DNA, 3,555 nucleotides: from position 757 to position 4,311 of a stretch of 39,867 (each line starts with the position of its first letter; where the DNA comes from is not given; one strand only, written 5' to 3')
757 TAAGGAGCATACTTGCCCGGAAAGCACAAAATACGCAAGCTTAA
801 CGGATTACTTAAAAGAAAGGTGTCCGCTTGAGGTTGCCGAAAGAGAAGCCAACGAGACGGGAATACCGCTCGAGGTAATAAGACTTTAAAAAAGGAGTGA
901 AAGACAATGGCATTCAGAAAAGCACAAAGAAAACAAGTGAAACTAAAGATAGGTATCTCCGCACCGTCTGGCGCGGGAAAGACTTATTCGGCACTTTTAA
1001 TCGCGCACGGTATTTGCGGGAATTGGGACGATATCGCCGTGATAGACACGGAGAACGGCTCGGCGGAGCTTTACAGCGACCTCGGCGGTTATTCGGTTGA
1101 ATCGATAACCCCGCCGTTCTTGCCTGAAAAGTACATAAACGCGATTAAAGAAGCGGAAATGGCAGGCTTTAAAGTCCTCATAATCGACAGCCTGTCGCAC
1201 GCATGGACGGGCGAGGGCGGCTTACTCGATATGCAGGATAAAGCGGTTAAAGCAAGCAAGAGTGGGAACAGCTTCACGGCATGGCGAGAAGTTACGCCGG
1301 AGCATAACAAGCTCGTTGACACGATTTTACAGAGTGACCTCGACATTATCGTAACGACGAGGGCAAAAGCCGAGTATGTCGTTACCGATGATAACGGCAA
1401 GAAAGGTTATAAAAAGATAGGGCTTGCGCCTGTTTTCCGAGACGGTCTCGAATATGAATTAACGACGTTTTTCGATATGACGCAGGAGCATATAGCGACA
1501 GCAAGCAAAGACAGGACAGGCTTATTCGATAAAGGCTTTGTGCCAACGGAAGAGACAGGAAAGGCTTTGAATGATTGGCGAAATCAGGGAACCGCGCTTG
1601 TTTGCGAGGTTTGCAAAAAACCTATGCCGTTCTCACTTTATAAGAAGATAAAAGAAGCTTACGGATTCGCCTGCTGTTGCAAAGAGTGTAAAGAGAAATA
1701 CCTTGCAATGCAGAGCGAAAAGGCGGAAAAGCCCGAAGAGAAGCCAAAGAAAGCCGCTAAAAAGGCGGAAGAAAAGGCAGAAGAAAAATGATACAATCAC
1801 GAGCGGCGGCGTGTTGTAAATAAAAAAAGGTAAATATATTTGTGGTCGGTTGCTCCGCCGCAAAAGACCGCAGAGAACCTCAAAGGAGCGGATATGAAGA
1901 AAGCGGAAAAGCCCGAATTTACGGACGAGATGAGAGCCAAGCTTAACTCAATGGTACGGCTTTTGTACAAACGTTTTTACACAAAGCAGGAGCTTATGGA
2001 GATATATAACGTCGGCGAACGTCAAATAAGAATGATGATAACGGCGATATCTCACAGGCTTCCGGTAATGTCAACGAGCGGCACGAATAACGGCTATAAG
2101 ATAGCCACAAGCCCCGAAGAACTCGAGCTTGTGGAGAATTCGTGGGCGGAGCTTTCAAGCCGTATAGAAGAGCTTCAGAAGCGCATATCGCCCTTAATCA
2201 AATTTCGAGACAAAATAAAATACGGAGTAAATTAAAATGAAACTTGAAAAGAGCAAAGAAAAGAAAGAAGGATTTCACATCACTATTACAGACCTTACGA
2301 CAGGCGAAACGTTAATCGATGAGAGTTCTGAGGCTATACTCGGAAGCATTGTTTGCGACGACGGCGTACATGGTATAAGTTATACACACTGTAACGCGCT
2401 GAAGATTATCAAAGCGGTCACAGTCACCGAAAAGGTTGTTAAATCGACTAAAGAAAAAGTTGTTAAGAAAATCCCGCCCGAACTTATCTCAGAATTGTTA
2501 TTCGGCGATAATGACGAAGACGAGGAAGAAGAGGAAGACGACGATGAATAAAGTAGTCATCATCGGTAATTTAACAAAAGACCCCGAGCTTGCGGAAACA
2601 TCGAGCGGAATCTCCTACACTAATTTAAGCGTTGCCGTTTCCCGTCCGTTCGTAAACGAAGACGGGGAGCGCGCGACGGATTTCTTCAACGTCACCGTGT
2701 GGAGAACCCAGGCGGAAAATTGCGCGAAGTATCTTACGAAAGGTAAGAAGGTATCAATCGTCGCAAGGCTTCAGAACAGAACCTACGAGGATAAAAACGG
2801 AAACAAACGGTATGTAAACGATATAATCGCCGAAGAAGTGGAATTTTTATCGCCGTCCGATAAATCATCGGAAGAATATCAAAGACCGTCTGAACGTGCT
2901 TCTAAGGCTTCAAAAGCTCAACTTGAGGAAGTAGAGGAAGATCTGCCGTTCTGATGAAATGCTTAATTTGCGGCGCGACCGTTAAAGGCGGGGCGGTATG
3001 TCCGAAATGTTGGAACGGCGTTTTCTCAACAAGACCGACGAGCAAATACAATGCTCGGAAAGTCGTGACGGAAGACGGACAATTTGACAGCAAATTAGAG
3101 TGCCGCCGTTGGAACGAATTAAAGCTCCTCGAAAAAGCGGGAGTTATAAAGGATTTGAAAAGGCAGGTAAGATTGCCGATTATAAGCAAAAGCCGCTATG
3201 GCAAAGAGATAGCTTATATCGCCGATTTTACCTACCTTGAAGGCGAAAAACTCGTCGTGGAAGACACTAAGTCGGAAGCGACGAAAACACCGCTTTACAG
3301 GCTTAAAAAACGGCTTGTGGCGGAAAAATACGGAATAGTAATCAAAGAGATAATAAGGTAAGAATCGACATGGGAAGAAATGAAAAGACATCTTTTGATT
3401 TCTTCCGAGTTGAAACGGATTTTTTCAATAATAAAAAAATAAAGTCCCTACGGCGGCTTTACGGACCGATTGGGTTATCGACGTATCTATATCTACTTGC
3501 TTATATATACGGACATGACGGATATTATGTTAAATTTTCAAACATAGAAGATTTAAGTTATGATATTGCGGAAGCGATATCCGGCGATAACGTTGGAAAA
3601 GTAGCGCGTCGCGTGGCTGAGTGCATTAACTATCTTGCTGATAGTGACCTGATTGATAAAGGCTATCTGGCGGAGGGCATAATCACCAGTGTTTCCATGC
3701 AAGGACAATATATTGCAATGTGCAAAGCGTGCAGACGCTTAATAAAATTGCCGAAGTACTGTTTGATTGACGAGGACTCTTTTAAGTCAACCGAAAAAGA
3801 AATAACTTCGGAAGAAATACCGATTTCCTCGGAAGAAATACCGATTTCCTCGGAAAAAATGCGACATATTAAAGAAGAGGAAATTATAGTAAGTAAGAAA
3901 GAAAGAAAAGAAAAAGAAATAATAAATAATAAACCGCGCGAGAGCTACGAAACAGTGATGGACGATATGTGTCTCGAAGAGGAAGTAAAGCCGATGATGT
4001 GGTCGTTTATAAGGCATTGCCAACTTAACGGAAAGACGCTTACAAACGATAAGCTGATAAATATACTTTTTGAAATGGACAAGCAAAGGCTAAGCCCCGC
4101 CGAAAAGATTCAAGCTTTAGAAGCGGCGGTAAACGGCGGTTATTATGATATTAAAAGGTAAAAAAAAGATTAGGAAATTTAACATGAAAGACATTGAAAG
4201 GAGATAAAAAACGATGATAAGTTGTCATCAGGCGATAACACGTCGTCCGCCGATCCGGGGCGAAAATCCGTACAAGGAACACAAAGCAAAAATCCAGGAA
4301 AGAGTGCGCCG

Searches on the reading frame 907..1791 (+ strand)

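Call 72: search_protein_families(library=phrogs, proteins=[window:907-1791:+], max_evalue=0.00001)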
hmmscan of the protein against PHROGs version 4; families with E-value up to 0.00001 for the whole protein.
window:907-1791:+ (294 aa): 2 families
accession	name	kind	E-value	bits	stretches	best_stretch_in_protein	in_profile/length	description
phrog_1366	-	unknown function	3.5e-83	280.7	1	1-291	3-293/307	-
phrog_124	-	DNA, RNA and nucleotide metabolism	1.7e-06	28.7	1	9-170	40-183/382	Sak4-like ssDNA annealing protein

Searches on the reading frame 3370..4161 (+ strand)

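Call 72: search_protein_families(library=phrogs, proteins=[window:3370-4161:+], max_evalue=0.00001)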
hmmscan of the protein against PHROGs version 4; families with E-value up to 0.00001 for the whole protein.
window:3370-4161:+ (263 aa): 3 families
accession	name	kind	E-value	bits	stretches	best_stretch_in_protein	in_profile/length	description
phrog_2562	-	DNA, RNA and nucleotide metabolism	1.8e-23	84.7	1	1-215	1-216/290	replication initiation protein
phrog_20437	-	DNA, RNA and nucleotide metabolism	1.9e-16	61.2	1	1-206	1-198/212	DNA replication initiation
phrog_16706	-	DNA, RNA and nucleotide metabolism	2.2e-07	32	1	1-206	1-192/266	replisome organizer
